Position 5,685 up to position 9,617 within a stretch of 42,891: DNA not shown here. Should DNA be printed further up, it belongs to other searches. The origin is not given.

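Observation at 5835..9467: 1210-aa three-part protein (unknown Cys-rich N-half + RecD-like SF1 helicase + PD-(D/E)xK-like tail) divergent from the BREX-like operon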

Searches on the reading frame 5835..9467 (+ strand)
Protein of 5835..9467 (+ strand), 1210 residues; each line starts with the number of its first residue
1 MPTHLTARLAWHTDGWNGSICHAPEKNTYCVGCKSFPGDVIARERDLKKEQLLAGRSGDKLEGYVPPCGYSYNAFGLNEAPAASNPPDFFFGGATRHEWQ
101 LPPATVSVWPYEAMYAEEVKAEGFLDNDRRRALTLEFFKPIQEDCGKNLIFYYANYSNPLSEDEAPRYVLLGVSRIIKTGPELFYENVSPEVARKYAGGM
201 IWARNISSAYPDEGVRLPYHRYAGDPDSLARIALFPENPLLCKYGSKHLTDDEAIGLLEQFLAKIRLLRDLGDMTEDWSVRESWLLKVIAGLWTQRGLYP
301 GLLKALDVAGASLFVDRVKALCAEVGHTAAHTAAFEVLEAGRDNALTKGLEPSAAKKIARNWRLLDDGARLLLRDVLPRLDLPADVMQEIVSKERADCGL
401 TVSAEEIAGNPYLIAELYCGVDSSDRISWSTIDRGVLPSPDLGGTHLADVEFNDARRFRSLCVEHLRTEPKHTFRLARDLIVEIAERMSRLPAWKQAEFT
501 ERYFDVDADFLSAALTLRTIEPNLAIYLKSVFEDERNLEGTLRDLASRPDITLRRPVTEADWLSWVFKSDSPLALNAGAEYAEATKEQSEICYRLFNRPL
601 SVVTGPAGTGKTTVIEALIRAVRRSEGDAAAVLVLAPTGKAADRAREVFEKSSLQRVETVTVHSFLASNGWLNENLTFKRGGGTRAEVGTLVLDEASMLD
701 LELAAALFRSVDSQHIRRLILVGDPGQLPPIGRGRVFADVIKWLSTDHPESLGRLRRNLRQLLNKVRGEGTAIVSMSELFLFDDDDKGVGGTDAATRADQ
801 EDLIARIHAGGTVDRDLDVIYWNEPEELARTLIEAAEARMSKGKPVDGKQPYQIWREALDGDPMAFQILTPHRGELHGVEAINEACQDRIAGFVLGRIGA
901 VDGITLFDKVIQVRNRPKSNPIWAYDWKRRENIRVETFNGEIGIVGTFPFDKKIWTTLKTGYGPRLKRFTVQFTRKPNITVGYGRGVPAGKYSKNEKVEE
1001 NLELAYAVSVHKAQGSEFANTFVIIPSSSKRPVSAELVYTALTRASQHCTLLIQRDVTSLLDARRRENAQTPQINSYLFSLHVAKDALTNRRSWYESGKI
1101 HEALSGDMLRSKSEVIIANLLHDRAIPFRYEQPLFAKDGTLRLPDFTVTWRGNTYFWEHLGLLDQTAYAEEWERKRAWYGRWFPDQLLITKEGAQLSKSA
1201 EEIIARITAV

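Call 4: search_protein_families(library=pfam, proteins=[window:5835-9467:+], max_evalue=1)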
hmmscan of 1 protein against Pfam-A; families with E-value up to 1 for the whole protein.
window:5835-9467:+ (1210 aa): 35 families (the best 25 are shown)
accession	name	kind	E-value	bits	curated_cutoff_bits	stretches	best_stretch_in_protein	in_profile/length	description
PF13604.12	AAA_30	-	2.8e-28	99.4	27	1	585-757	3-155/191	AAA domain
PF13245.12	AAA_19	-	3.1e-26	92.6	25.1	1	589-733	2-134/134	AAA domain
PF13538.12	UvrD_C_2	-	2.2e-13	50.2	27.4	1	1004-1051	1-51/52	UvrD-like helicase C-terminal domain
PF01443.25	Viral_helicase1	-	4e-11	43.6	21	2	994-1051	169-226/228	Viral superfamily 1 RNA helicase core domain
PF13086.12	AAA_11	-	8.3e-11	42.6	27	2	586-648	4-71/257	AAA domain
PF13401.12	AAA_22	-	1.3e-08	35.6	27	1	597-727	4-125/130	AAA domain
PF00580.27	UvrD-helicase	-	6e-07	29.8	23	1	587-665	4-85/271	UvrD/REP helicase N-terminal domain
PF13191.12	AAA_16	-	3e-05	25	32.6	1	599-659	25-84/167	AAA ATPase domain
PF00158.32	Sigma54_activat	-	0.00014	22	20.2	1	590-719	13-125/168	Sigma-54 interaction domain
PF02562.22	PhoH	-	0.00082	19.4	27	1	584-623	5-42/205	PhoH-like protein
PF00270.35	DEAD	-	0.0012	19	26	1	586-655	2-71/167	DEAD/DEAH box helicase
PF05970.20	PIF1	-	0.0013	18.8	25.9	1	602-732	26-156/223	PIF1-like helicase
PF04851.21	ResIII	-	0.0015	18.9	22.5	1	600-656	25-80/164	Type III restriction enzyme, res subunit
PF13476.12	AAA_23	-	0.0018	19.4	27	1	596-618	17-39/201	AAA domain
PF02492.25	cobW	-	0.0021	18.1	20.7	1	599-634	1-34/180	CobW/HypB/UreG, nucleotide-binding domain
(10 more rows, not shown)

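Call 5: search_protein_families(library=padloc, proteins=[window:5835-9467:+], max_evalue=0.01)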
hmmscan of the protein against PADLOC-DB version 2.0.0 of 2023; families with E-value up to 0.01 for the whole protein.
window:5835-9467:+ (1210 aa): 21 families
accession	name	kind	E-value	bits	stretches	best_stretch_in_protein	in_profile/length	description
PDLC05066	PDC-S68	-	0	1691.5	1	1-1207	1-1200/1202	-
PDLC05065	PDC-S68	-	1.6e-193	643.6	2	122-1202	147-1210/1221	-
PDLC05064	PDC-S68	-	3.6e-149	496.7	1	3-1208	71-1252/1273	-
PDLC01734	typeIV_RecD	-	2.8e-45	152.8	2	583-743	339-488/763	RecD_0_IVD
PDLC01148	RecD_like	-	4.7e-31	105.8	2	583-743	313-457/719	RecD/Tra ATPase fused to N-terminal HHH domain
PDLC05035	PDC-S53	-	1.3e-21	74.4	2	1003-1051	816-864/900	-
PDLC04475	PDC-M16A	-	1.5e-18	64.7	2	1005-1085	435-517/721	-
PDLC04476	PDC-M16A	-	2.4e-17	60.6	3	602-664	29-82/691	-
PDLC04472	PDC-M16A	-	6.4e-13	45.9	1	1005-1054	649-700/930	-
PDLC04474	PDC-M16A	-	1.4e-09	35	2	1002-1069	646-718/917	-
PDLC03920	MkoA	-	1.5e-07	28.1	1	598-649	631-681/1112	-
PDLC01087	C3a187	-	2.2e-07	28.1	1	1007-1056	500-546/559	NERD+UvrD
PDLC03921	MkoA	-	2.5e-07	26.8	1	597-651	1041-1094/1607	-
PDLC03802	RTasHel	-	1.2e-06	25.7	1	584-667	6-90/675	DRT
PDLC00109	GajB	-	1.2e-06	25.2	1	600-667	8-71/647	UrvD helicase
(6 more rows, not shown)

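Call 6: search_protein_families(library=ncbifam, proteins=[window:5835-9467:+], max_evalue=0.01)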
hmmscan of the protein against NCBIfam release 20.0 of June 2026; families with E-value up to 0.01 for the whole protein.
window:5835-9467:+ (1210 aa): 11 families
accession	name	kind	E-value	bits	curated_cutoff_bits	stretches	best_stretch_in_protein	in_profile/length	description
TIGR01448.2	helicase_RecD2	equivalog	8.8e-59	199.3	500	2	450-743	198-462/713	SF1B family DNA helicase RecD2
TIGR01447.1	recD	equivalog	4.8e-49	167.4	310.15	2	521-767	103-340/597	exodeoxyribonuclease V subunit alpha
NF008127.0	PRK10875.1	equivalog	7.8e-29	100.7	671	2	598-838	171-421/619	exodeoxyribonuclease V subunit alpha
TIGR02768.1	TraA_Ti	equivalog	8e-14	50.9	590.45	2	596-741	373-499/751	Ti-type conjugative transfer relaxase TraA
NF010263.0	PRK13709.1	equivalog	3.8e-10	37.7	2212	1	601-737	988-1112/1752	conjugative transfer relaxase/helicase TraI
NF010402.0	PRK13826.1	subfamily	1.1e-08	33.4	1317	1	600-754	399-534/1102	Dtr system oriT relaxase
NF011300.0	PRK14712.1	equivalog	5.6e-05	20.5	2486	0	995-1052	1254-1313/1623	conjugative transfer relaxase/helicase TraI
TIGR02760.1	TraI_TIGR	equivalog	0.00036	18.1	929.85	1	602-741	1040-1165/1960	conjugative transfer relaxase/helicase TraI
TIGR00376.1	TIGR00376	hypoth_equivalog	0.00042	18.9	348.9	1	594-651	170-224/639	IGHMBP2 family helicase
NF010464.0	PRK13889.1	subfamily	0.00051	18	1015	0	597-744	361-489/992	conjugal transfer relaxase TraA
TIGR02857.1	CydD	equivalog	0.0094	14.9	435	0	598-690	348-430/529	thiol reductant ABC exporter subunit CydD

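Call 10: find_homologous_proteins(query=window:5835-9464:+, max_evalue=0.00001)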
Query window:5835-9464:+ (1210 aa): 626 proteins with E <= 0.00001 among 8000 candidates; the best 120 are listed.
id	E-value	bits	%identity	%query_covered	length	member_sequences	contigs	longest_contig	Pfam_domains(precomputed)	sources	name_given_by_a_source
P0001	0.0e+0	2319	81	100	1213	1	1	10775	PF13538.13,PF13086.13,PF01443.25,PF13604.13,PF13245.13,PF13401.13,PF13191.13,PF00580.28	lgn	-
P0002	0.0e+0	2305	81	100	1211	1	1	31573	PF13538.13,PF13086.13,PF01443.25,PF13604.13,PF13245.13,PF13401.13,PF00580.28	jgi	jgi:exodeoxyribonuclease V alpha subunit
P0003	0.0e+0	2186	77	100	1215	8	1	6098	PF13538.13,PF13086.13,PF01443.25,PF13604.13,PF13245.13,PF13401.13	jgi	jgi:exodeoxyribonuclease V alpha subunit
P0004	0.0e+0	2186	77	100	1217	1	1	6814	PF13538.13,PF13086.13,PF01443.25,PF13604.13,PF13245.13,PF13401.13,PF00580.28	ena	-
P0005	0.0e+0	2182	77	100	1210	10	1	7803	PF13538.13,PF13086.13,PF01443.25,PF13604.13,PF13245.13,PF13401.13,PF00580.28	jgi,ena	-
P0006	0.0e+0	2181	77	100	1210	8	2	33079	PF13538.13,PF13086.13,PF00270.36,PF01443.25,PF13604.13,PF13245.13,PF13401.13,PF00580.28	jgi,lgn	jgi:hypothetical protein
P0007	0.0e+0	2169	77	100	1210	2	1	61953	PF13538.13,PF13086.13,PF01443.25,PF13604.13,PF13245.13,PF13401.13,PF00580.28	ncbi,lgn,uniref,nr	ncbi:ATP-dependent RecD-like DNA helicase [Bradyrhizobium sp. Mp27]|uniref:ATP-dependent DNA helicas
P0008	0.0e+0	2167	76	100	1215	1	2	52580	PF13538.13,PF13086.13,PF01443.25,PF13604.13,PF13245.13,PF13401.13,PF00580.28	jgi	jgi:exodeoxyribonuclease V alpha subunit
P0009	0.0e+0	2157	76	100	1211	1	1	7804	PF13538.13,PF13086.13,PF01443.25,PF13604.13,PF13245.13,PF13401.13,PF00580.28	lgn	-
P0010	0.0e+0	2156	76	100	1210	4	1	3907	PF13538.13,PF13086.13,PF01443.25,PF13604.13,PF13245.13,PF13401.13,PF00580.28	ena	-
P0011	0.0e+0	2156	76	100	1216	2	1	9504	PF13538.13,PF13086.13,PF01443.25,PF13604.13,PF13245.13,PF13401.13,PF13191.13,PF00580.28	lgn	-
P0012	0.0e+0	2155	76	100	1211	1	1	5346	PF13538.13,PF13086.13,PF01443.25,PF13604.13,PF13245.13,PF13401.13,PF13191.13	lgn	-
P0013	0.0e+0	2152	76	100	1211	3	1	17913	PF13538.13,PF13086.13,PF01443.25,PF13604.13,PF13245.13,PF13401.13,PF00580.28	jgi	jgi:exodeoxyribonuclease V alpha subunit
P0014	0.0e+0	2142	75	100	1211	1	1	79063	PF13538.13,PF13086.13,PF01443.25,PF13604.13,PF13245.13,PF13401.13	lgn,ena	-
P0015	0.0e+0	2141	75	100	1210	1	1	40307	PF13538.13,PF13086.13,PF01443.25,PF13604.13,PF13245.13,PF13401.13,PF00580.28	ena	-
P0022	0.0e+0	2130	75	100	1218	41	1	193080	PF13538.13,PF13086.13,PF01443.25,PF13604.13,PF13245.13,PF13401.13,PF13191.13,PF00580.28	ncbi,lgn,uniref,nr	ncbi:AAA family ATPase [Methylocystis echinoides]|uniref:AAA+ ATPase domain-containing protein n=1 T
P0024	0.0e+0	2127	75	100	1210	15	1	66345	PF13538.13,PF13086.13,PF01443.25,PF13604.13,PF13245.13,PF13401.13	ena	-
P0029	0.0e+0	2114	74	100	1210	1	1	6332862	PF13538.13,PF13086.13,PF01443.25,PF13604.13,PF13245.13,PF13401.13,PF00580.28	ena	-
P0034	0.0e+0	2101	74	100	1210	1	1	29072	PF13538.13,PF13086.13,PF01443.25,PF13604.13,PF13245.13,PF13401.13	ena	-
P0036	0.0e+0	2098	74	100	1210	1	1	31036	PF13538.13,PF13086.13,PF01443.25,PF13604.13,PF13245.13,PF13401.13,PF00580.28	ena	-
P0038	0.0e+0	2092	73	100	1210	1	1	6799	PF13538.13,PF13086.13,PF01443.25,PF13604.13,PF13245.13,PF13401.13,PF00580.28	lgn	-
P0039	0.0e+0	2091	74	100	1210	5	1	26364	PF13538.13,PF13086.13,PF01443.25,PF13604.13,PF13245.13,PF13401.13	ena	-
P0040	0.0e+0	2090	73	100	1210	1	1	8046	PF13538.13,PF13086.13,PF01443.25,PF13604.13,PF13245.13,PF13401.13,PF00580.28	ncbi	-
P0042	0.0e+0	2084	73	100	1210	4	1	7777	PF13538.13,PF13086.13,PF01443.25,PF13604.13,PF13245.13,PF13401.13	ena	-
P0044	0.0e+0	2080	74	100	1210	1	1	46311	PF13538.13,PF13086.13,PF01443.25,PF13604.13,PF13245.13,PF13401.13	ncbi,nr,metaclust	ncbi:hypothetical protein UB46_15655 [Burkholderiaceae bacterium 16]|nr:hypothetical protein UB46_15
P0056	0.0e+0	2052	73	100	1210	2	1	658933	PF13538.13,PF13086.13,PF01443.25,PF13604.13,PF13245.13,PF13401.13,PF13191.13,PF00580.28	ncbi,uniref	ncbi:ATP-dependent RecD-like DNA helicase [Mesorhizobium sp. M0843]|uniref:ATP-dependent DNA helicas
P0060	0.0e+0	2040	71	100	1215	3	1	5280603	PF13538.13,PF13086.13,PF01443.25,PF13604.13,PF13245.13,PF13401.13,PF00580.28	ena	-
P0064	0.0e+0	2033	71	100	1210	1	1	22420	PF13538.13,PF13086.13,PF01443.25,PF13604.13,PF13245.13,PF00580.28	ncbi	-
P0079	0.0e+0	1972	69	100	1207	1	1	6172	PF13538.13,PF13086.13,PF01443.25,PF13604.13,PF13245.13,PF13401.13,PF00580.28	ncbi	-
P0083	0.0e+0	1938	69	100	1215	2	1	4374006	PF13538.13,PF13086.13,PF01443.25,PF13604.13,PF13245.13,PF13401.13,PF00580.28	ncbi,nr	ncbi:ATP-dependent DNA helicase [Oleomonas cavernae]|nr:AAA family ATPase [Oleomonas cavernae]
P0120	0.0e+0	1423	55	100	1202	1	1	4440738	PF13538.13,PF13086.13,PF01443.25,PF13604.13,PF13245.13,PF18335.8,PF00580.28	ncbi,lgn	-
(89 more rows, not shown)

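Call 13: search_solved_structures(query=window:5835-9464:+, max_evalue=0.01, show_alignments=1)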
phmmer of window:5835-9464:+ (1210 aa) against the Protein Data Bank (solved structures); distinct sequences matched with E-value up to 0.01: 18.
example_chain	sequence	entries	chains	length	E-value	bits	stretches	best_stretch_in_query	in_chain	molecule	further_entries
1w36_D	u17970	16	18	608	1.7e-21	79.1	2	596-778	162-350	EXODEOXYRIBONUCLEASE V ALPHA CHAIN | RecBCD enzyme subunit RecD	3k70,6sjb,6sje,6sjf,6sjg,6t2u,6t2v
5ld2_D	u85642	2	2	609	1.7e-21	79.1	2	596-778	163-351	RecBCD enzyme subunit RecD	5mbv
3e1s_A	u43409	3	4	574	8.7e-15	56.8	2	585-735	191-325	Exodeoxyribonuclease V, subunit RecD | Exodeoxyribonuclease V, subunit RecD, putative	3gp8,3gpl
9kwf_B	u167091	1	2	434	6.7e-09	37.3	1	597-742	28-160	Putative deoxyribonuclease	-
3upu_A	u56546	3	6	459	3.1e-06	28.5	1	602-738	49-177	ATP-dependent DNA helicase dda | Dda helicase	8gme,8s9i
8rd3_A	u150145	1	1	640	0.0045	18.1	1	580-654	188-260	ATP-dependent helicase NAM7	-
2xzo_A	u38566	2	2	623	0.0052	17.8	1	594-657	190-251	REGULATOR OF NONSENSE TRANSCRIPTS 1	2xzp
2gjk_A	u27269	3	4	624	0.0052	17.8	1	594-657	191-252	Regulator of nonsense transcripts 1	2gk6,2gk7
6ej5_A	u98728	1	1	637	0.0054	17.8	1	594-657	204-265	Regulator of nonsense transcripts 1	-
7oar_A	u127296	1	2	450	0.0055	17.8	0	597-647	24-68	Pif1 helicase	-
2xzl_A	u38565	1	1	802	0.0064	17.6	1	580-654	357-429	ATP-DEPENDENT HELICASE NAM7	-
7ada_A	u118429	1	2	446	0.0064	17.6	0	597-646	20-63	PIF1 helicase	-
2wjv_A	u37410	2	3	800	0.0072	17.4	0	594-657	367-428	REGULATOR OF NONSENSE TRANSCRIPTS 1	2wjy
9qwn_A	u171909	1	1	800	0.0073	17.3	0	594-657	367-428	Isoform 2 of Regulator of nonsense transcripts 1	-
9qdq_A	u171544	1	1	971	0.0084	17.2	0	580-654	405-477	ATP-dependent helicase NAM7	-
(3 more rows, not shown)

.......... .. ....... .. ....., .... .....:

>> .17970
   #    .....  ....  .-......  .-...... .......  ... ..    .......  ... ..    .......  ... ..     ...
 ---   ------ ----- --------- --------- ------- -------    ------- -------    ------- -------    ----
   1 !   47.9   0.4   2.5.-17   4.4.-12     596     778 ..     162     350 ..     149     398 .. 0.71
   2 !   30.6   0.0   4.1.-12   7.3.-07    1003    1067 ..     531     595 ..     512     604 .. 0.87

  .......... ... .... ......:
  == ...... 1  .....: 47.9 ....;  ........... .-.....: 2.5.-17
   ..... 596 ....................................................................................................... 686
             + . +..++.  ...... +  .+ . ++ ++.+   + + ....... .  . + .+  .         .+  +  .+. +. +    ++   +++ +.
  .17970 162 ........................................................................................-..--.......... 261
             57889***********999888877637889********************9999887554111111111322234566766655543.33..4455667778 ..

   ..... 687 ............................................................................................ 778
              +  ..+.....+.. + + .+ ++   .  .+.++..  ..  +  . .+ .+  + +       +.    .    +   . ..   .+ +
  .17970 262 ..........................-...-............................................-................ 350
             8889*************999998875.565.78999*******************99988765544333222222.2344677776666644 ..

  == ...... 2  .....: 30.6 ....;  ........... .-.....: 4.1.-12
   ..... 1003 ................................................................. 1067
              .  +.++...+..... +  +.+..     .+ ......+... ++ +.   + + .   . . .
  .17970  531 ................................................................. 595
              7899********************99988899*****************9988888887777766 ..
